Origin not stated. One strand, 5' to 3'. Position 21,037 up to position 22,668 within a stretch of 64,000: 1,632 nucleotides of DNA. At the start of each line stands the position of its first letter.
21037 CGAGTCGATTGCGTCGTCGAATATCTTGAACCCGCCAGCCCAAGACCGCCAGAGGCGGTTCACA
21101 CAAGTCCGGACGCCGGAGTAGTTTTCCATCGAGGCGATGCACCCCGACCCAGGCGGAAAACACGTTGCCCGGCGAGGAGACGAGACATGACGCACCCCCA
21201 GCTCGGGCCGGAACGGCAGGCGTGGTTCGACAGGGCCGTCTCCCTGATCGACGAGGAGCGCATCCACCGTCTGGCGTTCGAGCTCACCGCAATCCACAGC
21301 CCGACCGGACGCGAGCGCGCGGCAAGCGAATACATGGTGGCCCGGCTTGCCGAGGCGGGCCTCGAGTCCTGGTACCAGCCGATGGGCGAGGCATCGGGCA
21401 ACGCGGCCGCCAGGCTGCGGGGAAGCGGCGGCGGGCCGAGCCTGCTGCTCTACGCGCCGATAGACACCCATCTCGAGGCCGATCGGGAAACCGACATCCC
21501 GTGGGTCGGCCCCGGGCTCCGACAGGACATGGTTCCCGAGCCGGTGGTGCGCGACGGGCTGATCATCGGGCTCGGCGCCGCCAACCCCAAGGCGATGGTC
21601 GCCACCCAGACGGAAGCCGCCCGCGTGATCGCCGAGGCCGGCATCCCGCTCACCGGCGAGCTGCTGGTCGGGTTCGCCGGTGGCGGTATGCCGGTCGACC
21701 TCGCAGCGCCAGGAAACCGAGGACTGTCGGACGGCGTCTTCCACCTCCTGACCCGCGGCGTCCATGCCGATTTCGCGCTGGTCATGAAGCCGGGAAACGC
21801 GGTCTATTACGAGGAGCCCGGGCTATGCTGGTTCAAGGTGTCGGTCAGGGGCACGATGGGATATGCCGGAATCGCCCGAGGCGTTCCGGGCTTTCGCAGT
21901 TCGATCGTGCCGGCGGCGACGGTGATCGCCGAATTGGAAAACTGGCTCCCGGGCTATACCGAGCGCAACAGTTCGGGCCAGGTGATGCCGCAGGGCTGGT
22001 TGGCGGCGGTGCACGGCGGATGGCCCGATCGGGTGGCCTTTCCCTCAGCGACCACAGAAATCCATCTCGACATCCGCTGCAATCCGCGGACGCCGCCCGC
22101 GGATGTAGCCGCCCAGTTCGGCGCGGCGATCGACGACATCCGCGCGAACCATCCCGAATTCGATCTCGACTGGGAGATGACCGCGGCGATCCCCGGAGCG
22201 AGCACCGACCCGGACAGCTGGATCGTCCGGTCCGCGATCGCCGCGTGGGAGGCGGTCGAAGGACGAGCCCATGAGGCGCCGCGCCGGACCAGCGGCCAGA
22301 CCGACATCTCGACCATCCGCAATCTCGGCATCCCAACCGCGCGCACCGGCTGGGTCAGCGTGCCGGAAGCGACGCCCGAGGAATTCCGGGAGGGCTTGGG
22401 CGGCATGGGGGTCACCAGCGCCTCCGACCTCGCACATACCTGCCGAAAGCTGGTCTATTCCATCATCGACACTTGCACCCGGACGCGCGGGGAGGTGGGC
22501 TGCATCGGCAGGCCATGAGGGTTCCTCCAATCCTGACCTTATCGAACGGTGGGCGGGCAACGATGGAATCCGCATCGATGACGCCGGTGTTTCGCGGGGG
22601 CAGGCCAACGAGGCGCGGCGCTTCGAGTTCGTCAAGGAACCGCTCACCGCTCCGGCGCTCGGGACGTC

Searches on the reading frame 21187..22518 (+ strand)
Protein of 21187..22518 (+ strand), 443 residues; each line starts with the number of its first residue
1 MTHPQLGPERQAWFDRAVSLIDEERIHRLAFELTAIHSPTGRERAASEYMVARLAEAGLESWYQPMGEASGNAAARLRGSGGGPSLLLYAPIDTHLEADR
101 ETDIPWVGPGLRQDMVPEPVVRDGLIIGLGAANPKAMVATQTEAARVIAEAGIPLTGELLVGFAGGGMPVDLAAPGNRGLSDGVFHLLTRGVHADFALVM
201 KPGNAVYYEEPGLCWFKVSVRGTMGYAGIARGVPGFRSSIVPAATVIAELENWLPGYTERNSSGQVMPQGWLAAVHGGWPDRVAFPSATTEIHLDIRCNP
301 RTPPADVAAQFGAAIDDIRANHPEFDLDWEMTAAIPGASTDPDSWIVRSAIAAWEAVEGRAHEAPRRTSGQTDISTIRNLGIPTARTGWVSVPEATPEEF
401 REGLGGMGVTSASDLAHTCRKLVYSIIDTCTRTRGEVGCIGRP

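Call 45: search_protein_families(library=ncbifam, proteins=[window:21187-22518:+], max_evalue=0.00001)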
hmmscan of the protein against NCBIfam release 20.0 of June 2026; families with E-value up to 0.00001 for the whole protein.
window:21187-22518:+ (443 aa): 6 families
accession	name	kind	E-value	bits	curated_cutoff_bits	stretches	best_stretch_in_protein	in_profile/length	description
TIGR01910.1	DapE-ArgE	subfamily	6.5e-14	51.9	217.6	1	118-384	90-344/373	ArgE/DapE family deacylase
TIGR01892.1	AcOrn-deacetyl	equivalog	3.8e-07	29.5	297.7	1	194-389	149-336/365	acetylornithine deacetylase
NF005913.0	PRK07906.1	subfamily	5.1e-07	28.7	382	0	41-163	38-151/442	hypothetical protein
NF005373.0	PRK06915.1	equivalog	1.7e-06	27.3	428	1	69-241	79-234/422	peptidase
NF006400.0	PRK08651.1-3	equivalog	1.7e-06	27.1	374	1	74-386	61-371/410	succinyl-diaminopimelate desuccinylase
NF005306.0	PRK06837.1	subfamily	8.4e-06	24.8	376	0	118-265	123-258/427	ArgE/DapE family deacylase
